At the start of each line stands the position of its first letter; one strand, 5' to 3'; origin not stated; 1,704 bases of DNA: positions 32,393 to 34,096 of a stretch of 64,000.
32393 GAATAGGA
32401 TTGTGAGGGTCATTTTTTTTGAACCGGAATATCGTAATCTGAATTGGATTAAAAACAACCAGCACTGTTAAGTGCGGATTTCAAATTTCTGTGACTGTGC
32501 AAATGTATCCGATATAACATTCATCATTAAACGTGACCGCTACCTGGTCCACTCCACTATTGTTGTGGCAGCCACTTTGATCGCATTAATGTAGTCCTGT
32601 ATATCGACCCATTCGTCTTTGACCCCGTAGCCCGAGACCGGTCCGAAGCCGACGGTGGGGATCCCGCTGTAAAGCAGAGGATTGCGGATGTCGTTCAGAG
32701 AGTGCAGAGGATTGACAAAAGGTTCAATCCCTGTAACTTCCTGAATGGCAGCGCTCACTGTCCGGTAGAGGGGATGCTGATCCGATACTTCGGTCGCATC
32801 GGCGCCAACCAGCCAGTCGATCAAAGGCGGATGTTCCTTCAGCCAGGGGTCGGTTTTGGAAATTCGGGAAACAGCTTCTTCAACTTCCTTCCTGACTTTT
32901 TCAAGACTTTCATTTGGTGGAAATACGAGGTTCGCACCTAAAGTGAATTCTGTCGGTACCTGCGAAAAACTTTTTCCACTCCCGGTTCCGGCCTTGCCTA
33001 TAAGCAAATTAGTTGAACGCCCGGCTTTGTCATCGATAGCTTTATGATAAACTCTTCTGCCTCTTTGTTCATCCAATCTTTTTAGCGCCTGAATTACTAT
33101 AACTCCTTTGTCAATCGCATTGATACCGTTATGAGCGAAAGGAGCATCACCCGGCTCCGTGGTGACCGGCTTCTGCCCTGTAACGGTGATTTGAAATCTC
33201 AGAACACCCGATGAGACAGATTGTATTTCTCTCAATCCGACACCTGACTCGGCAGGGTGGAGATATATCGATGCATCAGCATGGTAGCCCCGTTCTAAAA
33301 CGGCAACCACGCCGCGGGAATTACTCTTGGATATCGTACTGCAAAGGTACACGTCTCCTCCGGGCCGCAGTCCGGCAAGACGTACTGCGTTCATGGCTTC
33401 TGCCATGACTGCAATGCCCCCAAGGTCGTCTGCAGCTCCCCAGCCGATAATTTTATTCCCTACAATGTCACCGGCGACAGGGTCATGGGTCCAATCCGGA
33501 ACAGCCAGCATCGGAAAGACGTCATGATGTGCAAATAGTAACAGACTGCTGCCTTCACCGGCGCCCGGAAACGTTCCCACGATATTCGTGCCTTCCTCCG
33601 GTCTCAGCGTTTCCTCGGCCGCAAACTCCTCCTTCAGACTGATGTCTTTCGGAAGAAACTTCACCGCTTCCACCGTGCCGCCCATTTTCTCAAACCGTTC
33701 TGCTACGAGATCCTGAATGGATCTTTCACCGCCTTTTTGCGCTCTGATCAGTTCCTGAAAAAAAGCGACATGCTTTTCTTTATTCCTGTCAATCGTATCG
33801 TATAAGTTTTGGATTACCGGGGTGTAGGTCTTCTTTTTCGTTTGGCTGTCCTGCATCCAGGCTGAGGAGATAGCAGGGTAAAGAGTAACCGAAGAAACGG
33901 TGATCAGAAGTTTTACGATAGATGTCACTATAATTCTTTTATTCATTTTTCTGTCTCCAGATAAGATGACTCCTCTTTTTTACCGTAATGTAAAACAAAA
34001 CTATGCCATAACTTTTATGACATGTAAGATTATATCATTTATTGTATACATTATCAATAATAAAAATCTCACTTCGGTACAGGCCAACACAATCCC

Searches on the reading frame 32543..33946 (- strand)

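Call 88: search_protein_families(library=pfam, proteins=[window:32543-33946:-], max_evalue=0.001)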
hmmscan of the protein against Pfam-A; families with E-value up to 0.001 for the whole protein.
window:32543-33946:- (468 aa): 3 families
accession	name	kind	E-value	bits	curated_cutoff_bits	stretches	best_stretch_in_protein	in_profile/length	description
PF01546.33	Peptidase_M20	-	5.5e-16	59.5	24.6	1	137-463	2-204/206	Peptidase family M20/M25/M40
PF07687.19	M20_dimer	-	1.5e-06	28.5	21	1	270-364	22-104/107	Peptidase dimerisation domain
PF04389.22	Peptidase_M28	-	0.00034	20.8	21.3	0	121-198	1-57/193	Peptidase family M28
